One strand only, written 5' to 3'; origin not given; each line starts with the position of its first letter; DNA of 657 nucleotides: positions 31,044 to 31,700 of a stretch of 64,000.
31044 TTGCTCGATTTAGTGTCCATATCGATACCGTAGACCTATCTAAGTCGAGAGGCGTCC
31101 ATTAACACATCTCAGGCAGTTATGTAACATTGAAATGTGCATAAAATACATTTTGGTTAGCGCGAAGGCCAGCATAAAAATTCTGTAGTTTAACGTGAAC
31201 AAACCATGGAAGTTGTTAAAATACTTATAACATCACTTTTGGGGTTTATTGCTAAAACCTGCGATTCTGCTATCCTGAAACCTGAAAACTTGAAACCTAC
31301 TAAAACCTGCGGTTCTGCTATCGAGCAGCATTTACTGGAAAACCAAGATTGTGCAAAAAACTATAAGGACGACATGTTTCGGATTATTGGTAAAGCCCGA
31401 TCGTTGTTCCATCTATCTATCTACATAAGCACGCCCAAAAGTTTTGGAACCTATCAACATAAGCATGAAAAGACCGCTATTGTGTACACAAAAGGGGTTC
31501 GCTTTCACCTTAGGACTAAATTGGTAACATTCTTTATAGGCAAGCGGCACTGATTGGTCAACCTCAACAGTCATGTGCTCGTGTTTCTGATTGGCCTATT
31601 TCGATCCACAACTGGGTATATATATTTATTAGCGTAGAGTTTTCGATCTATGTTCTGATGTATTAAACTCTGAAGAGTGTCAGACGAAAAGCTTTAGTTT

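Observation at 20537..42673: Complete 15-exon major vault protein gene spread over about 22 kb, with introns swollen by minisatellites and TEs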

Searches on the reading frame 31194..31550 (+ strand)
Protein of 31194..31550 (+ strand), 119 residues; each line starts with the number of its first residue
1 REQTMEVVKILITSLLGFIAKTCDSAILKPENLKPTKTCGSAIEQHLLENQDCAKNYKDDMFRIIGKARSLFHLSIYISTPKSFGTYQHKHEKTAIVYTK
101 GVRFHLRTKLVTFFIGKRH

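Call 17: search_protein_families(library=pfam, max_evalue=0.01, proteins=[window:31194-31550:+])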
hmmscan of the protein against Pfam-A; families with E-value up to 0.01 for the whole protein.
seq(119 aa): 0 families
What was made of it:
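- Tried and rejected: Other intronic ORFs (31194-31550 +, 37399-36887 -, 44534-44175 -): no Pfam family (call 17).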
